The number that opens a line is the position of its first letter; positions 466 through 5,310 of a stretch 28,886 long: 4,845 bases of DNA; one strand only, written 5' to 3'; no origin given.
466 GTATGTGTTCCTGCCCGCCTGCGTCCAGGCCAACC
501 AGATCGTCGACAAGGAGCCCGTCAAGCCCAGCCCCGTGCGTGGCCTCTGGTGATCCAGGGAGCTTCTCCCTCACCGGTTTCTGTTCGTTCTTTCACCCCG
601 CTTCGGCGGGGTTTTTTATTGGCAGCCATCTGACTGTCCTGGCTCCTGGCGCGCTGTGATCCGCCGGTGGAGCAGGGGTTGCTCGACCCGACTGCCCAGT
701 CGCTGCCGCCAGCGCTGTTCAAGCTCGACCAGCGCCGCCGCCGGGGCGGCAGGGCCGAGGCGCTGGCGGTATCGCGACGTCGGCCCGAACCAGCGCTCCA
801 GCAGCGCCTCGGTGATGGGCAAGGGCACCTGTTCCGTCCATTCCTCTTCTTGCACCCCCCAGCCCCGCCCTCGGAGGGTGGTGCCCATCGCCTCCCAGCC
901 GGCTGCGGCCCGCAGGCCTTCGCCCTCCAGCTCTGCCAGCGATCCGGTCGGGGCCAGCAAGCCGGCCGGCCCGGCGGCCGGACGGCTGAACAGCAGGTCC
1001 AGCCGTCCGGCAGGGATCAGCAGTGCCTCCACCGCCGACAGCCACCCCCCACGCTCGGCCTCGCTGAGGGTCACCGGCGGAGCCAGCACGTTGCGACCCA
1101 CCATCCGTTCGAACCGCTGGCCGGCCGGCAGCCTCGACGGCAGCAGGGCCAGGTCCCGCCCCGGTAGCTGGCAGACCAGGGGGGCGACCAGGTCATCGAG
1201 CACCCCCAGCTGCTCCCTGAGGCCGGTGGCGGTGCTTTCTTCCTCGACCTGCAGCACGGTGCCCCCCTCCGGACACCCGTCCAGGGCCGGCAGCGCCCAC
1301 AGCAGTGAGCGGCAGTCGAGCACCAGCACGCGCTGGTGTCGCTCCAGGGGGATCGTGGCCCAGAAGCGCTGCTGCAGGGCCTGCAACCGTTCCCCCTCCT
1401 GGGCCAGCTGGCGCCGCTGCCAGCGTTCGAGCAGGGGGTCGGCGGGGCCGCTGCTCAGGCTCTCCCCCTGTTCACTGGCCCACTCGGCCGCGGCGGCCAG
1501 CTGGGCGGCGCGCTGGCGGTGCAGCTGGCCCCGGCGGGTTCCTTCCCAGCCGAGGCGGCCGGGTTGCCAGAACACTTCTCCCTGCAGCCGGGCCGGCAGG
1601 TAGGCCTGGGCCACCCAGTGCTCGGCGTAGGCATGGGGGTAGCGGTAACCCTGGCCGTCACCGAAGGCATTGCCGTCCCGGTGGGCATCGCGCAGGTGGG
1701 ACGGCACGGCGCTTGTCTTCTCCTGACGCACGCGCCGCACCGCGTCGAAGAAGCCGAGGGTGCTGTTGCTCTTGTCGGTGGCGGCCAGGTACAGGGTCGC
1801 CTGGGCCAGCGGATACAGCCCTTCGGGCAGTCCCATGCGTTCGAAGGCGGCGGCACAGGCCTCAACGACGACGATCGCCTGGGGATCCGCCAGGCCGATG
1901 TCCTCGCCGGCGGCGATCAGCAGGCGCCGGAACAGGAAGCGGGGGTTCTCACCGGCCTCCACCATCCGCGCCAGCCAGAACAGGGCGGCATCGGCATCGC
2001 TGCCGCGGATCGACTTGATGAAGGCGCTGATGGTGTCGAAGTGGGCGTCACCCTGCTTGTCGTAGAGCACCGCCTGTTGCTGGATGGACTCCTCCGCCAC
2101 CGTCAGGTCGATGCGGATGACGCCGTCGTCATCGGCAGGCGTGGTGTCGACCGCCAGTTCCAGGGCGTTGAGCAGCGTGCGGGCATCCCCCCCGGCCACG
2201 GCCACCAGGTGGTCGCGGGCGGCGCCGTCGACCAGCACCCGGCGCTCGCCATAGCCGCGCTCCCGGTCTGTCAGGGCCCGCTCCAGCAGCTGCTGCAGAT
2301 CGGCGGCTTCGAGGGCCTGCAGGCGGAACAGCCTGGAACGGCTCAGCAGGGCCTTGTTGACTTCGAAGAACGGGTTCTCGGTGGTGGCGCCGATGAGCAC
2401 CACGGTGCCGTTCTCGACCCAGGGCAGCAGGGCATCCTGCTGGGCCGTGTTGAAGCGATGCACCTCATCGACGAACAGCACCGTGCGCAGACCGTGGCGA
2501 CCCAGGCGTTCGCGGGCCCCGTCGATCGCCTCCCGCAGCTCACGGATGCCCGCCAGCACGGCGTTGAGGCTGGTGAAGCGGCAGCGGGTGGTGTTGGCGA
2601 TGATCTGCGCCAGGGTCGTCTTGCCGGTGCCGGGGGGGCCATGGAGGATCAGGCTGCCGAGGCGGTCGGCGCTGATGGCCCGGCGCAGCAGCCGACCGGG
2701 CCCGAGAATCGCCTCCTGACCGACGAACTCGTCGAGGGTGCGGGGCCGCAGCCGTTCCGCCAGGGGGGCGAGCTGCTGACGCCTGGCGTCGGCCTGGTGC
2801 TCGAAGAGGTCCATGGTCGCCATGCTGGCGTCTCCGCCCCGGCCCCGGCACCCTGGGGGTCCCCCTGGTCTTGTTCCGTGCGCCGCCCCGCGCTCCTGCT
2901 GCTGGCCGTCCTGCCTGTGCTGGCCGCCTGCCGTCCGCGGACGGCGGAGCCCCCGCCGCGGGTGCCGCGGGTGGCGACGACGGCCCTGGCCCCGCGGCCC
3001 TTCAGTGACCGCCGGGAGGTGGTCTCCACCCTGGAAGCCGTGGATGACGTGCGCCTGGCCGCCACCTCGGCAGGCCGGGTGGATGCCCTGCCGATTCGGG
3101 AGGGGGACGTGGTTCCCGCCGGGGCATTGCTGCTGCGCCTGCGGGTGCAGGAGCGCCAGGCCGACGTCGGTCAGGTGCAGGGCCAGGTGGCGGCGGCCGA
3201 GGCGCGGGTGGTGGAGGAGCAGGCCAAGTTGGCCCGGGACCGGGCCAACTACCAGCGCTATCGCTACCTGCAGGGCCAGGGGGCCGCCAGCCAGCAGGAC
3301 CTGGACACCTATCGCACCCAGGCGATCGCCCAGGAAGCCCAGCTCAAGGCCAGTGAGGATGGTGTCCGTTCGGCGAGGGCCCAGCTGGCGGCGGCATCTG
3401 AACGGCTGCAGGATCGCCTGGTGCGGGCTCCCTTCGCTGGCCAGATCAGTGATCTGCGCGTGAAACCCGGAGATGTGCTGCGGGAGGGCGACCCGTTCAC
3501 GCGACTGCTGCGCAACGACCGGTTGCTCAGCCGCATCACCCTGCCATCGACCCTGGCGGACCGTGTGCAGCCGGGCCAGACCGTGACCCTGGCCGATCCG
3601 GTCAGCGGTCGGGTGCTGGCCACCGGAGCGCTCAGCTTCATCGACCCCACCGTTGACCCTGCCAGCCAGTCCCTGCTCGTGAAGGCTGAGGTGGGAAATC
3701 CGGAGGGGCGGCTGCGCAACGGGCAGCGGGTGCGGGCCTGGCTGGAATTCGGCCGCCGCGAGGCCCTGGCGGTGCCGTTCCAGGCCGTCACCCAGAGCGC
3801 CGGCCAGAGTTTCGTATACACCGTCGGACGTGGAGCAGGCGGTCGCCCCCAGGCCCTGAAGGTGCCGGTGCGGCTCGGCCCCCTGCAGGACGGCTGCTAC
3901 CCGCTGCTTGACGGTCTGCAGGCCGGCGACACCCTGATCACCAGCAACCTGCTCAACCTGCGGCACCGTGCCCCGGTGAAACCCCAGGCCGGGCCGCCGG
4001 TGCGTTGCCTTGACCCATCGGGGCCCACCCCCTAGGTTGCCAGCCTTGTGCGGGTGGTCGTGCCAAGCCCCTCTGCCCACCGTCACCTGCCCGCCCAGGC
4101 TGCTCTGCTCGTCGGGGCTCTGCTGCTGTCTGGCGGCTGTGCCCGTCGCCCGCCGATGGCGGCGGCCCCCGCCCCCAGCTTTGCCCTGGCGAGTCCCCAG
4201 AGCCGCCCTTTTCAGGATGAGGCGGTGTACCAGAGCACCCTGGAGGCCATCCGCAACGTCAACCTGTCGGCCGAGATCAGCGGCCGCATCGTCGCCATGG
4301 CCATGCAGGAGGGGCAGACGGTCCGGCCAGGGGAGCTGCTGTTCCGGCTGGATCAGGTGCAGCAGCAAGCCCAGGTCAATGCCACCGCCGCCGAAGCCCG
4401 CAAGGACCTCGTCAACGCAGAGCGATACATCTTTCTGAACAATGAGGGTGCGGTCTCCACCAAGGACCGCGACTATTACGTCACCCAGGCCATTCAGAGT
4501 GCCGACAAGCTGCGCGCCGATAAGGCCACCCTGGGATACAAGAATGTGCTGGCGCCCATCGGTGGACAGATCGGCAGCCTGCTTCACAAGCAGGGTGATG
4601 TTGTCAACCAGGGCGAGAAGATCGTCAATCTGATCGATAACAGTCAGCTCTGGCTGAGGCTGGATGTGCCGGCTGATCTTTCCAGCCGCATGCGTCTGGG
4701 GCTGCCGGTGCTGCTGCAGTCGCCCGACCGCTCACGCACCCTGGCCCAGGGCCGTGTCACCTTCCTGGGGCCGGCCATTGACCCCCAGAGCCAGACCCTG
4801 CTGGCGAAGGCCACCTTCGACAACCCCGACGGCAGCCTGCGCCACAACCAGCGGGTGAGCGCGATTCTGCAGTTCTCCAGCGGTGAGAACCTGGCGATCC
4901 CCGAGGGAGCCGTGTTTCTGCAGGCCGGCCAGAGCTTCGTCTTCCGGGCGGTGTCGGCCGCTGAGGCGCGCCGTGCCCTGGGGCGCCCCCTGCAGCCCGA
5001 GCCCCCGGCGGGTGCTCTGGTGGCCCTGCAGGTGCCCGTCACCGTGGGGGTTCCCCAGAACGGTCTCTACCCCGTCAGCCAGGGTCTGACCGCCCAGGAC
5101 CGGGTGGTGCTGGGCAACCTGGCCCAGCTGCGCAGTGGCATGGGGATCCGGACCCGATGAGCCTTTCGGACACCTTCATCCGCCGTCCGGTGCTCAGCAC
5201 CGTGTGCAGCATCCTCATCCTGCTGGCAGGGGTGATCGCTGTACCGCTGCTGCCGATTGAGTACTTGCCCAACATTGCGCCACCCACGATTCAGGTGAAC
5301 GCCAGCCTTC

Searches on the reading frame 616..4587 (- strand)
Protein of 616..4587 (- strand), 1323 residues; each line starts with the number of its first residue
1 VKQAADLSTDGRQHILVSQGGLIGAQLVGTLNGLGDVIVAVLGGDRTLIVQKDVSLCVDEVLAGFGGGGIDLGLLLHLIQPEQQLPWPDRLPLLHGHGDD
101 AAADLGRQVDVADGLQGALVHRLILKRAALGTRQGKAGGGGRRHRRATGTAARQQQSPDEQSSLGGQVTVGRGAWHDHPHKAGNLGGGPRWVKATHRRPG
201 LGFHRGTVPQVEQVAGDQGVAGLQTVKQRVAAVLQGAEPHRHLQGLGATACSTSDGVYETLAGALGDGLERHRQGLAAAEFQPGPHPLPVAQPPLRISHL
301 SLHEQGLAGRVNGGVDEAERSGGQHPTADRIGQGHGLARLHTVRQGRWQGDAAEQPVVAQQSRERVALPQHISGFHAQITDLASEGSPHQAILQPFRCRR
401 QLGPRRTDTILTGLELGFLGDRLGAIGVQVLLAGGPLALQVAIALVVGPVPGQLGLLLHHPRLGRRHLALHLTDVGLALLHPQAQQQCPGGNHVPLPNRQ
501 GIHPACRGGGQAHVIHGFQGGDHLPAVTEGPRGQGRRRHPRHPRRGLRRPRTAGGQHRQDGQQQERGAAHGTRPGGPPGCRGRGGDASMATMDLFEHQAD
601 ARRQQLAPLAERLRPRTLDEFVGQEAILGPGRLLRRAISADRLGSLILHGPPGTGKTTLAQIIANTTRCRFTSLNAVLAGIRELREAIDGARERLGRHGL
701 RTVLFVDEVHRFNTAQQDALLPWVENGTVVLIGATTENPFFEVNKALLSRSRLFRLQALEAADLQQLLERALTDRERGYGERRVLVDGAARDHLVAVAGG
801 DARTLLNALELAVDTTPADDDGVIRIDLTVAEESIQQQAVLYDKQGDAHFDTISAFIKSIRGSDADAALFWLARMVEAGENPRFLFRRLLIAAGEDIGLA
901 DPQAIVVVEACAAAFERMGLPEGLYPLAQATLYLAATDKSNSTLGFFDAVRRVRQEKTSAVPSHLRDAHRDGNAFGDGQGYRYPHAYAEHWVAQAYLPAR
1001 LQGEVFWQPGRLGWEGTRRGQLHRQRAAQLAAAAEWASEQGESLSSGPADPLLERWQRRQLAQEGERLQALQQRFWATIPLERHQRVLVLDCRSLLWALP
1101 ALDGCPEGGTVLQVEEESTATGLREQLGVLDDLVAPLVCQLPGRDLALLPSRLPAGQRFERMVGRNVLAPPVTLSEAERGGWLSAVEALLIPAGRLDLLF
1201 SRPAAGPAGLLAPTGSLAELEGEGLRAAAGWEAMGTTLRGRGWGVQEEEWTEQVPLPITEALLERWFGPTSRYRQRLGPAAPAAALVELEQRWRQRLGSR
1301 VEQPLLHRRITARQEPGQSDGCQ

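Call 29: search_protein_families(library=pfam, proteins=[window:616-4587:-], max_evalue=0.001)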
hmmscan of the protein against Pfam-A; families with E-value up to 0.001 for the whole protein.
window:616-4587:- (1323 aa): 10 families
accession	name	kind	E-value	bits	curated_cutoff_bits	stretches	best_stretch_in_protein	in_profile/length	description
PF12002.13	MgsA_C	-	1.3e-55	188.2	27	1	862-1023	1-164/167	MgsA AAA+ ATPase C terminal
PF16193.11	AAA_assoc_2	-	5.3e-27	94.3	34.3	1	782-861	3-81/81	AAA C-terminal domain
PF00004.35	AAA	-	8.3e-16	59.1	21.2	1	646-754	1-124/131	ATPase family associated with various cellular activities (AAA)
PF05496.18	RuvB_N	-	2.6e-13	50.4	27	1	613-731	1-116/159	Holliday junction DNA helicase RuvB P-loop domain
PF13191.12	AAA_16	-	1.9e-06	28.9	32.6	0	622-694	3-88/167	AAA ATPase domain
PF07728.20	AAA_5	-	9.7e-06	26.1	22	1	646-737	2-103/139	AAA domain (dynein-related subfamily)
PF13401.12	AAA_22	-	9.9e-05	23.1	27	0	644-667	6-29/130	AAA domain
PF00158.32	Sigma54_activat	-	0.00025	21.2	20.2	0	645-738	24-131/168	Sigma-54 interaction domain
PF01078.27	Mg_chelatase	-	0.00029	20.7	20.3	0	644-664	23-43/207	Magnesium chelatase, subunit ChlI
PF20720.3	nSTAND3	-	0.00092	19.4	27.2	0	644-689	18-62/155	Novel STAND NTPase 3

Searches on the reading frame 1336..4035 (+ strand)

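Call 29: search_protein_families(library=pfam, proteins=[window:1336-4035:+], max_evalue=0.001)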
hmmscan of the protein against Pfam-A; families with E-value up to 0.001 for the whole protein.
window:1336-4035:+ (899 aa): 3 families
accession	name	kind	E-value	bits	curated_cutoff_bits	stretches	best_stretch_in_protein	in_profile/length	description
PF13437.12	HlyD_3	-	3.8e-17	63.4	22.2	1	696-796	2-106/106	HlyD family secretion protein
PF16576.10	HlyD_D23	-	8.4e-14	51.8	30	1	573-796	21-211/214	Barrel-sandwich domain of CusB or HlyD membrane-fusion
PF13533.13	Biotin_lipoyl_2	-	7.1e-06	26.2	29.8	0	573-602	2-31/32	Biotin-lipoyl like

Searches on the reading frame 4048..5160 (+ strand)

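Call 29: search_protein_families(library=pfam, proteins=[window:4048-5160:+], max_evalue=0.001)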
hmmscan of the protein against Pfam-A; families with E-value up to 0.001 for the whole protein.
window:4048-5160:+ (370 aa): 4 families
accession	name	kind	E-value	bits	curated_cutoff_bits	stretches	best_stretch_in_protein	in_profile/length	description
PF16576.10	HlyD_D23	-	4.8e-23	82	30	2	153-267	97-211/214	Barrel-sandwich domain of CusB or HlyD membrane-fusion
PF13437.12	HlyD_3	-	6.1e-19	69.2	22.2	1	167-261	2-97/106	HlyD family secretion protein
PF13533.13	Biotin_lipoyl_2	-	6.1e-10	39.1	29.8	1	71-102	1-32/32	Biotin-lipoyl like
PF00364.28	Biotin_lipoyl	-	8.4e-06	26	22.1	0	71-101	43-73/73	Biotin-requiring enzyme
